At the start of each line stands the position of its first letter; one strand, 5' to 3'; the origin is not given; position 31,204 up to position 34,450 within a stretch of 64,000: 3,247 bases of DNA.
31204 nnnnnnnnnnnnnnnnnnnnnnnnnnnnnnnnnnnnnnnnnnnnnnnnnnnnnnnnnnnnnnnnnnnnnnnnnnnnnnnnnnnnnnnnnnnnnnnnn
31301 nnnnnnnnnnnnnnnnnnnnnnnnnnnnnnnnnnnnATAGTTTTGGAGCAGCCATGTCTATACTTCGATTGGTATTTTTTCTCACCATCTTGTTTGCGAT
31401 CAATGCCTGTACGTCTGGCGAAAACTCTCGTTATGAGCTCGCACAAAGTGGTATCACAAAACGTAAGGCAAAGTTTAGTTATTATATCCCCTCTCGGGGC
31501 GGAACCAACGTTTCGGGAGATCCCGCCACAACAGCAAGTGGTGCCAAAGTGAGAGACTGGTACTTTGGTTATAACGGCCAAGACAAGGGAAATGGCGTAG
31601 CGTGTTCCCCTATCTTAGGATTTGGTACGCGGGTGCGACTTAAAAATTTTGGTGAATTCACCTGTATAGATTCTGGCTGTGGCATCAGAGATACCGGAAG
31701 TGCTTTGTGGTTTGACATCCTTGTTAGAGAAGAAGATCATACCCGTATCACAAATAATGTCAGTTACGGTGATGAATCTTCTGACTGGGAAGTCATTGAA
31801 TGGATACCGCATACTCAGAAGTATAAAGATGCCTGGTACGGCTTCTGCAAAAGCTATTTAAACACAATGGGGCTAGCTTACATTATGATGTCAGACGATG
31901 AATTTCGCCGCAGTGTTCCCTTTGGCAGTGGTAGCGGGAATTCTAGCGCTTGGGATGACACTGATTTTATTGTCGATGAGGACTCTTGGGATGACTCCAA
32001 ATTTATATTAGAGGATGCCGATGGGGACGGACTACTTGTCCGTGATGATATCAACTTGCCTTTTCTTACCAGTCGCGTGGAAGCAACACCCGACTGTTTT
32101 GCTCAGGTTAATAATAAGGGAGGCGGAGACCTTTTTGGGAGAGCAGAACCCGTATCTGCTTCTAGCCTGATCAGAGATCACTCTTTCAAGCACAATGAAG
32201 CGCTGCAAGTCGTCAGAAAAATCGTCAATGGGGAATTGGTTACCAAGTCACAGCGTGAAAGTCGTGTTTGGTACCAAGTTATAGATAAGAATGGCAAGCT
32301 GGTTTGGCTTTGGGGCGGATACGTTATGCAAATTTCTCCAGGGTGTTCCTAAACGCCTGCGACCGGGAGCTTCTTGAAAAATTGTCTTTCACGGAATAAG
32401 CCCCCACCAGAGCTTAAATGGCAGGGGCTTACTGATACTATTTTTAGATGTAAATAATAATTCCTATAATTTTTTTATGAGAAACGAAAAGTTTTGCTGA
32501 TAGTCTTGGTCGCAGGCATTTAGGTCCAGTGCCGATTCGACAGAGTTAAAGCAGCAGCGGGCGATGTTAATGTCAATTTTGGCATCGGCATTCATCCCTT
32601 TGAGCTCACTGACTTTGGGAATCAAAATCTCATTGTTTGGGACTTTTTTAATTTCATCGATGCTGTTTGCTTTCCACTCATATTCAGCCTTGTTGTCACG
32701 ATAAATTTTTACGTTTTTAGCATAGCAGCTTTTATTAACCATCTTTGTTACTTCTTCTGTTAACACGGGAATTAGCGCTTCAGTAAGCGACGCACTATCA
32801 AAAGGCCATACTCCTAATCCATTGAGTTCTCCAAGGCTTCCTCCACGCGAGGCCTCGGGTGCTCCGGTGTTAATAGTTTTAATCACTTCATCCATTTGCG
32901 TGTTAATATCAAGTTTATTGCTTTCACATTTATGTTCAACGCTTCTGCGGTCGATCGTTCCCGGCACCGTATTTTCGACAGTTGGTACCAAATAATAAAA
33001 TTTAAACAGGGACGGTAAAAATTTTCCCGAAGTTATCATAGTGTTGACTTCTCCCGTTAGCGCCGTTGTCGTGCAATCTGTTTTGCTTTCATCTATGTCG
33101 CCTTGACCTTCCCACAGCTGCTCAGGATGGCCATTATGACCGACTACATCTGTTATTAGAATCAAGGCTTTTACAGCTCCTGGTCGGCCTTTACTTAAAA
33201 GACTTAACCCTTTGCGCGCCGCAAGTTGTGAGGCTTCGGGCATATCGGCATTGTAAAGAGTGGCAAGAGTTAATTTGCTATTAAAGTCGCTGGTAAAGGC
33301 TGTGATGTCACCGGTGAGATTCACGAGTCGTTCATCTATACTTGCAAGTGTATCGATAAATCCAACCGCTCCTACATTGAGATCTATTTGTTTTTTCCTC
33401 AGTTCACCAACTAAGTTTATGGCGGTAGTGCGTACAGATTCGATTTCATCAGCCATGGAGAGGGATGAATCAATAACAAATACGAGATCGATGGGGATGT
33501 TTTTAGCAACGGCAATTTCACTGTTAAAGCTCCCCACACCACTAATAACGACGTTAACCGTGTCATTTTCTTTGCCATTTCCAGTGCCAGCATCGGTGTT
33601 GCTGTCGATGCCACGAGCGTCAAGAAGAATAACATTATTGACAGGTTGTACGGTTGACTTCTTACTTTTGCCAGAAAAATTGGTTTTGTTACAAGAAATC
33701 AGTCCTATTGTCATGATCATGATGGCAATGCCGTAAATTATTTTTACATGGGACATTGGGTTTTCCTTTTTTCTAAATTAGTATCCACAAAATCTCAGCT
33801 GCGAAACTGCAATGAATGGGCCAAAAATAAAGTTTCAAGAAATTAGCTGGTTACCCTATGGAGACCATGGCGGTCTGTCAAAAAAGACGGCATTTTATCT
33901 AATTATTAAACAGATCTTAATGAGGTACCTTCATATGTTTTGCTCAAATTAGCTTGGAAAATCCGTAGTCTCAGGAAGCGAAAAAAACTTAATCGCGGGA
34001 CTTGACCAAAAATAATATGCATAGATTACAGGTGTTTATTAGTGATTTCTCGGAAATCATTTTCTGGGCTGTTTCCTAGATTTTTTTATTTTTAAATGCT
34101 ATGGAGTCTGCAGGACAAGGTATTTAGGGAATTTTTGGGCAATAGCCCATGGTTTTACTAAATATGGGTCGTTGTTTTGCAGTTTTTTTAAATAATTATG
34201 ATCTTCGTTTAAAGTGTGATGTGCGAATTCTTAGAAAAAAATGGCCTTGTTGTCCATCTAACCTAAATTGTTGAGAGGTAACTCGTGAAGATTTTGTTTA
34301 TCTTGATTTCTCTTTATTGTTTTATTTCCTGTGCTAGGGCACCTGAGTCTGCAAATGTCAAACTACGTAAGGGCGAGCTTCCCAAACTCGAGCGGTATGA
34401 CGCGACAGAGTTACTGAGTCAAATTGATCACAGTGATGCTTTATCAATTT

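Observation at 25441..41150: Tandemly duplicated four-gene exported cassette (A-B-C-D twice) flanking an inverted vWA lipoprotein gene: candidate undescribed cell-wall-targeting system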

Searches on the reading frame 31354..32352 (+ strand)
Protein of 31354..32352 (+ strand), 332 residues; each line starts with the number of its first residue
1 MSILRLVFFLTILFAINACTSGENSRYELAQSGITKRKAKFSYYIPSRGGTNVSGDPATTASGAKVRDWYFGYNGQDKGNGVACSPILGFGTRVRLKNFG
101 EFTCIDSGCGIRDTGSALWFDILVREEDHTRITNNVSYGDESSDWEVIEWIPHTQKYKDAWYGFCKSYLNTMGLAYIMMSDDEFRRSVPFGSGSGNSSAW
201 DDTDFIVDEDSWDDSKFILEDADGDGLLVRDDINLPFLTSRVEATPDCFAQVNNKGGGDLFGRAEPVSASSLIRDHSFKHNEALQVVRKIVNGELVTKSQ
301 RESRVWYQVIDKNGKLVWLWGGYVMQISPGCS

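Call 5: search_protein_families(library=pfam, proteins=[window:31354-32352:+], max_evalue=0.1)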
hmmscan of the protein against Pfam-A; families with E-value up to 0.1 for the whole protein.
window:31354-32352:+ (332 aa): 2 families
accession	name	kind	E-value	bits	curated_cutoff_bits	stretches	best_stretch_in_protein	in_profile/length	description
PF08239.17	SH3_3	-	0.0089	16.6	27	1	286-324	15-53/54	Bacterial SH3 domain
PF13774.12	Longin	-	0.05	14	26.2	1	164-190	23-49/84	Regulated-SNARE-like domain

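Call 23: search_protein_families(library=ncbifam, proteins=[window:31354-32349:+], max_evalue=0.01)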
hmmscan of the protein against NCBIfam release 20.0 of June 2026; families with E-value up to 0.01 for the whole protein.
window:31354-32349:+ (332 aa): 0 families

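Call 27: search_solved_structures(query=window:31354-32349:+, max_evalue=10, show_alignments=3)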
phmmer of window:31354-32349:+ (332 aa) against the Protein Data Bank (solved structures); distinct sequences matched with E-value up to 10: 0.

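Call 29: find_homologous_proteins(query=window:31354-32349:+)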
Query window:31354-32349:+ (332 aa): 3 proteins with E <= 0.001 among 1478 candidates.
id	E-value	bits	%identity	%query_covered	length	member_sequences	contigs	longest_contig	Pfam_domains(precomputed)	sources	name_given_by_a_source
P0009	2.7e-228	775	100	100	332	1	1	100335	-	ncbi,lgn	-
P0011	5.1e-168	577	76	100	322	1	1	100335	-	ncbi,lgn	-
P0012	2.9e-77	278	65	58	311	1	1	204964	-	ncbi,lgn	-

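Call 30: find_encoding_contigs(protein=P0012, flank=10000)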
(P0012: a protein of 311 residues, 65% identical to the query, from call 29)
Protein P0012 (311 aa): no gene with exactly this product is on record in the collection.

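Call 42: search_solved_structures(query=A3, max_evalue=10, show_alignments=3)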
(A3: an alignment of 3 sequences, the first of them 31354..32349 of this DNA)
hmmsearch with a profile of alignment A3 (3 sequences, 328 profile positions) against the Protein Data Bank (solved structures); distinct sequences matched with E-value up to 10: 0.

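Call 45: search_protein_families(library=pfam, proteins=[P0012], max_evalue=10)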
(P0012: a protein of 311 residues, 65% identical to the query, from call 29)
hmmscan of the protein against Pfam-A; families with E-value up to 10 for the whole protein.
P0012 (311 aa): 1 family
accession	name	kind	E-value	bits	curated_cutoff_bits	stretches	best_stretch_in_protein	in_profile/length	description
PF08239.17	SH3_3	-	0.00088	19.9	27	1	232-304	2-49/54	Bacterial SH3 domain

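Call 48: find_related_loci(query=A3, collection=metagenome_contigs, flank=10000)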
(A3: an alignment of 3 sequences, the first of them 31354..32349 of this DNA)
Query A3 (332 aa) in metagenome_contigs; peptide patterns used: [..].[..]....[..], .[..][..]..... (x = any residue, [..] = any of these).
234 stretches matched a pattern, but none encodes a relative of the query by tblastn (E <= 1e-3).

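Call 51: search_protein_families(library=phrogs, proteins=[window:31354-32349:+], max_evalue=0.1)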
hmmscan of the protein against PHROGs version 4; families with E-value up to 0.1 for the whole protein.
window:31354-32349:+ (332 aa): 0 families

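Call 55: predict_structure(alignment_id=A3)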
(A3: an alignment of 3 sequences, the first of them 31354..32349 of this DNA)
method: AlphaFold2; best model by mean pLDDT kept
length: 332 residues; sequences in the alignment: 3
mean_pLDDT: 33.4   pTM: 0.27
mean pLDDT of the five models: 33.4, 32.7, 29.5, 29.4, 29.1
residues with pLDDT >= 90: 0; 70-90: 6; 50-70: 28; < 50: 298
segments of 3 or more residues with pLDDT < 50: 13-87, 89-91, 104-147, 163-332
pLDDT, mean of each block of 10 residues (from residue 1): 69 39 23 24 27 27 28 28 40 51 45 36 42 35 46 49 47 37 34 22 21 20 22 23 22 22 24 28 40 37 35 35 29 23
secondary structure, 60 per line:
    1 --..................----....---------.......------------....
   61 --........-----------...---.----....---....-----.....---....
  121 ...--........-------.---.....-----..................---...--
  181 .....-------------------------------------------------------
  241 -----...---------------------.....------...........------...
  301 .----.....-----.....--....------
elements in order: H3-20 H25-28 E38-44 H57-60 H63-70 E82-84 E93-96 E100-103 E109-113 E117-123 H126-133 E145-149 H155-172 E176-178 H181-185 H270-274 H281-291 H298-301 E306-310 E316-320 E323-326

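Call 104: search_protein_families(library=padloc, proteins=[window:31354-32349:+], max_evalue=0.01)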
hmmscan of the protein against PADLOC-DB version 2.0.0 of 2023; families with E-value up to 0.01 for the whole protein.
window:31354-32349:+ (332 aa): 0 families

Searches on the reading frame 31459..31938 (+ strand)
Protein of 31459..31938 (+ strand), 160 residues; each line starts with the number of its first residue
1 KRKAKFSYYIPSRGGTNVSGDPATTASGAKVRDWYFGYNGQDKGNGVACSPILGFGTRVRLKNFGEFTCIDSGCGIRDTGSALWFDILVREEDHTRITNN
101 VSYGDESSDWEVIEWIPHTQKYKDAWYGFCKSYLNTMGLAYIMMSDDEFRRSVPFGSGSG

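Call 57: search_dna_similar(query=window:31459-31938:+, collection=phages, mode=protein, max_evalue=10, max_rows=15)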
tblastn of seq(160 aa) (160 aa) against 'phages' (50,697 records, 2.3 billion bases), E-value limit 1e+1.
Records with a match: 4; places in all: 4; records where one place covers at least 80% of the query: 0.
Best place of each record, by identity: <60% 4.
By first word of the organism name: Microbacterium 1; Psychrobacillus 1; Tenacibaculum 1; Bacillus 1.
By host as written in the record: Microbacterium foliorum NRRL B-24224 1; Psychrobacillus psychrodurans 1; Tenacibaculum sp. 1; Bacillus australimaris strain KR4M-27 1.
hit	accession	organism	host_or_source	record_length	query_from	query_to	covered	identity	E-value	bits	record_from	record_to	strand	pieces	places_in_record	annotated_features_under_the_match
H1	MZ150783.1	Microbacterium phage A3Wally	Microbacterium foliorum NRRL B-24224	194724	1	96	60%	28.1%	2e+0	34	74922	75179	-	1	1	111: hypothetical protein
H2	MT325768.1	Psychrobacillus phage Perkons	Psychrobacillus psychrodurans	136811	11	100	56%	29.2%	9e+0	32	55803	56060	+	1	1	3D domain-containing protein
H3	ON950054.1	Tenacibaculum phage Larrie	Tenacibaculum sp.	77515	85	150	41%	27.3%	6e+0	33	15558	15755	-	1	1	hypothetical protein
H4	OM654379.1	Bacillus phage vB_BauS_KLEB27-1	Bacillus australimaris strain KR4M-27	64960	44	78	22%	40.0%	5e+0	33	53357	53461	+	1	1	lytic transglycosylase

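Call 58: search_dna_similar(query=window:31459-31938:+, collection=plasmids, mode=protein, max_evalue=10, max_rows=15)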
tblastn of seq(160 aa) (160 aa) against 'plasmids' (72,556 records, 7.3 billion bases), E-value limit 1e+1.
Records with a match: 10; places in all: 10; records where one place covers at least 80% of the query: 0.
Best place of each record, by identity: <60% 10.
By first word of the organism name: Pseudoalteromonas 7; Bacillus 1; Microvirga 1; Streptomyces 1.
By predicted mobility (MOB-suite, as given by PLSDB): non-mobilizable 9; mobilizable 1.
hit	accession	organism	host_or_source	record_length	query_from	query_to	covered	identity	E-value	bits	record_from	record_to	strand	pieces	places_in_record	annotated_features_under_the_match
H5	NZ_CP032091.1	Pseudoalteromonas donghaensis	cell culture,seawater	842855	49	127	49%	30.9%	1e+1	34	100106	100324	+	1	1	glgC: glucose-1-phosphate adenylyltransferase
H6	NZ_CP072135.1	Pseudoalteromonas xiamenensis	mangrove sediment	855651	49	127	49%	30.9%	1e+1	34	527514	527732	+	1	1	glgC: glucose-1-phosphate adenylyltransferase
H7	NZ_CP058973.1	Pseudoalteromonas sp. JSTW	cell culture,marine sediment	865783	49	127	49%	30.9%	1e+1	34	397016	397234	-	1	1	glgC: glucose-1-phosphate adenylyltransferase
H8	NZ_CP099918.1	Pseudoalteromonas xiamenensis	Anadara tuberculosa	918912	49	127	49%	30.9%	1e+1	34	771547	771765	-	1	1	glgC: glucose-1-phosphate adenylyltransferase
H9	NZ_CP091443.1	Pseudoalteromonas sp. CF6-2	sediment,South Sea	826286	49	127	49%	30.9%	1e+1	34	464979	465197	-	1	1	glgC: glucose-1-phosphate adenylyltransferase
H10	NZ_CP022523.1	Pseudoalteromonas sp. NC201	pure culture,sea water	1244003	51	127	48%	31.6%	1e+1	34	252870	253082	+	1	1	none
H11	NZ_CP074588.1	Pseudoalteromonas piscicida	mixed culture,water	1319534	51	127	48%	31.6%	1e+1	34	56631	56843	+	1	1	none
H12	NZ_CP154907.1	Bacillus pumilus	-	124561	19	101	52%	28.2%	5e+0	35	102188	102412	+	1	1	3D domain-containing protein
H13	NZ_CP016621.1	Microvirga ossetica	Vicia alpestris,cell culture,nodules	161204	78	155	49%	28.2%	9e+0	34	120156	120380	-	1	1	hypothetical protein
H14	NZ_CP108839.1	Streptomyces sp. NBC_00853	-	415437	9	74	41%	27.3%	1e+0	36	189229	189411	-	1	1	hemopexin repeat-containing protein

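Call 59: get_annotated_region(hit=H2, flank=1200)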
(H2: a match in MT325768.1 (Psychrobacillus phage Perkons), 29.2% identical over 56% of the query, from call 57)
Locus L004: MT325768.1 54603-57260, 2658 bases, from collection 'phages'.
description: Psychrobacillus phage Perkons, complete genome.
organism: Psychrobacillus phage Perkons (NCBI taxid 2729574)
taxonomy: Viruses; Duplodnaviria; Heunggongvirae; Uroviricota; Caudoviricetes
host: Psychrobacillus psychrodurans; source: ice-free soil sample (4-10 cm depth) collected near Rasmussen hut; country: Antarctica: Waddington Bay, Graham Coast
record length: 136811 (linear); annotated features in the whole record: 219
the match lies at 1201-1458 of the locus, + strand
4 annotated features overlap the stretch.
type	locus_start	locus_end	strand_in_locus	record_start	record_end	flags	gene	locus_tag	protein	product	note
CDS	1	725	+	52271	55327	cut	-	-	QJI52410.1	DNA polymerase III alpha subunit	ORF113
CDS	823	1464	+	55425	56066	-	-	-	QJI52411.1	3D domain-containing protein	ORF114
CDS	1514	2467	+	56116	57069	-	-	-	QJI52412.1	hypothetical protein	ORF115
CDS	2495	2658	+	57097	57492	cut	-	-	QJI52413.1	hypothetical protein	ORF116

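Call 60: get_annotated_region(hit=H12, flank=1200)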
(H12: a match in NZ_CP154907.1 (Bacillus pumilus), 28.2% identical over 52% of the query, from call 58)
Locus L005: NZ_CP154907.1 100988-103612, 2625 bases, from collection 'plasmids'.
description: Bacillus pumilus strain FUA2116 plasmid unnamed, complete sequence
organism: Bacillus pumilus (NCBI taxid 1408)
taxonomy: Bacteria; Bacillota; Bacilli; Bacillales; Bacillaceae; Bacillus; Bacillus pumilus
host: -; source: -; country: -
typing (MOB-suite, as given by PLSDB): non-mobilizable
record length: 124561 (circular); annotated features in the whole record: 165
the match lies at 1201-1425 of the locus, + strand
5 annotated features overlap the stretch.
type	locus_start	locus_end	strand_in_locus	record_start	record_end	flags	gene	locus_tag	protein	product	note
CDS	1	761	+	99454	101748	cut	-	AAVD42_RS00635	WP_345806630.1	DNA polymerase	GO:0006260 - DNA replication [Evidence IEA]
CDS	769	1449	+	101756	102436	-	-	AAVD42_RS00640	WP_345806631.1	3D domain-containing protein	-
CDS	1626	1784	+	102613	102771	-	-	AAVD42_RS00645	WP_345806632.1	hypothetical protein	-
CDS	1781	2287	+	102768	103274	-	-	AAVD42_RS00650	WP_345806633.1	hypothetical protein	-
CDS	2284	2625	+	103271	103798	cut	-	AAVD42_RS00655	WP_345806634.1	5'-3'-deoxyribonucleotidase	-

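Call 61: get_annotated_region(hit=H4, flank=1500)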
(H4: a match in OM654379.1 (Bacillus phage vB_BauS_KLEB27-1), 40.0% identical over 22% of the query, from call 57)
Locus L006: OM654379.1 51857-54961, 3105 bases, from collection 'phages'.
description: Bacillus phage vB_BauS_KLEB27-1, complete genome.
organism: Bacillus phage vB_BauS_KLEB27-1 (NCBI taxid 2928864)
taxonomy: Viruses; Duplodnaviria; Heunggongvirae; Uroviricota; Caudoviricetes
host: Bacillus australimaris strain KR4M-27; source: water samples from gypsum karst lake Kirkilai; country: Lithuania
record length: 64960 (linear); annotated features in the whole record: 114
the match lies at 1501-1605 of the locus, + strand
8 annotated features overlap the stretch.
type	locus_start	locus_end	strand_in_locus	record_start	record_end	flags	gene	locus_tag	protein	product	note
CDS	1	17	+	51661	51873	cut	-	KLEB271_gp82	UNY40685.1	hypothetical protein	-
CDS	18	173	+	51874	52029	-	-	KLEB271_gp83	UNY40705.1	hypothetical protein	-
CDS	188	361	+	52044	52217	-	-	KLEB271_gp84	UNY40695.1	hypothetical protein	-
CDS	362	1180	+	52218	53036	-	-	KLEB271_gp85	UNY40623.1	thymidylate synthase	thymidylate synthase thyX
CDS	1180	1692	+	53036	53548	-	-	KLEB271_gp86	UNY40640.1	lytic transglycosylase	-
CDS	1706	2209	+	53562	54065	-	-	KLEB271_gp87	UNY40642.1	SprT-like family protein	SprT domain-containing protein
CDS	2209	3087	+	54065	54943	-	-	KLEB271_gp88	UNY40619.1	hypothetical protein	-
CDS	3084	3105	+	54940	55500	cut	-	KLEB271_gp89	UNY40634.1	deoxynucleoside monophosphate kinase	-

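Call 62: search_protein_families(library=pfam, proteins=[L004:823-1461:+, L005:769-1446:+, L006:1180-1689:+], max_evalue=0.01)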
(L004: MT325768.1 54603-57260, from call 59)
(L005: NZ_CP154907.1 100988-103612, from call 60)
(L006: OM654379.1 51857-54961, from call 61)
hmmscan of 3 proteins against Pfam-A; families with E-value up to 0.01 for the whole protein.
L004:823-1461:+ (213 aa): 3 families
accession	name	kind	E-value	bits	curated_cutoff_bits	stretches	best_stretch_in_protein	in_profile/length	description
PF06725.17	3D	-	1.5e-09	38.4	23.8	1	156-211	7-72/72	3D domain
PF04859.17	DUF641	-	0.0033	18.2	27.6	1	47-99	70-122/127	Plant protein of unknown function (DUF641)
PF08614.16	ATG16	-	0.0066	17.1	33.7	1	31-96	72-137/200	Autophagy protein 16 (ATG16)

L005:769-1446:+ (226 aa): 1 family
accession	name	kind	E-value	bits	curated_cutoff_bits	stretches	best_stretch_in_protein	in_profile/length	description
PF06725.17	3D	-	2.5e-10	40.9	23.8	1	168-219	7-68/72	3D domain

L006:1180-1689:+ (170 aa): 1 family
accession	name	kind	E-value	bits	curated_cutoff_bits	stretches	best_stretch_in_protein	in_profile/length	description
PF06725.17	3D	-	9.1e-06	26.2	23.8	1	110-165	2-66/72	3D domain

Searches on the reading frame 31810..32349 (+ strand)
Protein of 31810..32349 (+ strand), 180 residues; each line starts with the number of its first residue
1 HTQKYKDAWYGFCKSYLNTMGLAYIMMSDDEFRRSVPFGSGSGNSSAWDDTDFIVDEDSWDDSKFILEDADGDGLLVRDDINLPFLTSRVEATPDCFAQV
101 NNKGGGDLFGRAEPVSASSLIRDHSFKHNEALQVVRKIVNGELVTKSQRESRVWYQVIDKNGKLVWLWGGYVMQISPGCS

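Call 45: search_protein_families(library=pfam, proteins=[window:31810-32349:+], max_evalue=10)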
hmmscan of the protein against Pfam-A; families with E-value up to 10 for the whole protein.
seq(180 aa): 2 families
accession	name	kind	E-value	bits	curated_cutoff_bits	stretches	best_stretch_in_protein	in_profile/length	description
PF08239.17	SH3_3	-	0.004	17.7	27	1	134-172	15-53/54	Bacterial SH3 domain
PF13774.12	Longin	-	0.033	14.5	26.2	1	15-38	26-49/84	Regulated-SNARE-like domain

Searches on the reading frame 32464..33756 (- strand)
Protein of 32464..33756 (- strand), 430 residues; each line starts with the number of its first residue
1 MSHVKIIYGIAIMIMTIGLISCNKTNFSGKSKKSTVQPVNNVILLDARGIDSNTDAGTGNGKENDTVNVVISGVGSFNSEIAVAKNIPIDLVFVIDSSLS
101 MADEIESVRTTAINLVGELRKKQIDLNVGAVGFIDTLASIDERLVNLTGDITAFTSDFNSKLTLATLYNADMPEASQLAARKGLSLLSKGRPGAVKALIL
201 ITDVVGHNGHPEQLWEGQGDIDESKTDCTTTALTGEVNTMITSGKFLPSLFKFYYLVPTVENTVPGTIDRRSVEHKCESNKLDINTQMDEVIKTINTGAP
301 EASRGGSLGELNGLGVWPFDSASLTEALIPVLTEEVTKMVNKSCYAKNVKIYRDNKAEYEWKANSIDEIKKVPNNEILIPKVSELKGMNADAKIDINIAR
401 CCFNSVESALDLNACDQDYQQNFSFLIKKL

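Call 5: search_protein_families(library=pfam, proteins=[window:32464-33756:-], max_evalue=0.1)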
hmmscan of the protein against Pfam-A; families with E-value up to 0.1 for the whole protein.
window:32464-33756:- (430 aa): 5 families
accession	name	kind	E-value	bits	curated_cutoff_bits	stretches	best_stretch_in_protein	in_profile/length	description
PF00092.34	VWA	-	3.3e-08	34.4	23.8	1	90-208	1-115/174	von Willebrand factor type A domain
PF00362.24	Integrin_beta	-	3.4e-05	24.1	24.8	1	84-136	1-53/248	Integrin beta chain VWA domain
PF25106.1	VWA_4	-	0.0046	17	27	1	91-121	2-32/169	von Willebrand factor A domain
PF13519.12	VWA_2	-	0.012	16.6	27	1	91-203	1-105/107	von Willebrand factor type A domain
PF20782.3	TssR_VWA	-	0.014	14.9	25.7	1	86-191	44-153/304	TssR protein VWA domain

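Call 23: search_protein_families(library=ncbifam, proteins=[window:32464-33753:-], max_evalue=0.01)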
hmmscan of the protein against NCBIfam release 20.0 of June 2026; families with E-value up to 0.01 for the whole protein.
window:32464-33753:- (429 aa): 0 families

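Call 51: search_protein_families(library=phrogs, proteins=[window:32464-33753:-], max_evalue=0.1)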
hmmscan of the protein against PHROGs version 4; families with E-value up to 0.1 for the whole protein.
window:32464-33753:- (429 aa): 1 family
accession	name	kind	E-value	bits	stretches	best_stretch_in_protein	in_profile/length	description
phrog_29515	-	unknown function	0.062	14.7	0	98-170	47-121/140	-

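Call 104: search_protein_families(library=padloc, proteins=[window:32464-33753:-], max_evalue=0.01)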
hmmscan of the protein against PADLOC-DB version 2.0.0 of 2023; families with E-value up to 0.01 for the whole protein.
window:32464-33753:- (429 aa): 0 families

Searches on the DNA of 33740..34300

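Call 93: search_rna_families(source=window, start=33740, end=34300, threshold=evalue, max_evalue=1)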
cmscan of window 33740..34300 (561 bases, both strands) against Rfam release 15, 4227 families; matches with E-value up to 1: 2.
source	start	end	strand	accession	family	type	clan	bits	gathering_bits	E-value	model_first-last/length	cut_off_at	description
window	33815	33914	-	RF01216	snR87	Gene; snRNA; snoRNA; CD-box;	CL00046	22.4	37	0.19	1-109/109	no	Small nucleolar RNA snR87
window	33760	33974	+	RF02267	Vax2os1_2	Gene; lncRNA;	-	11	55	0.043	274-466/466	no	Vax2os1 conserved region 2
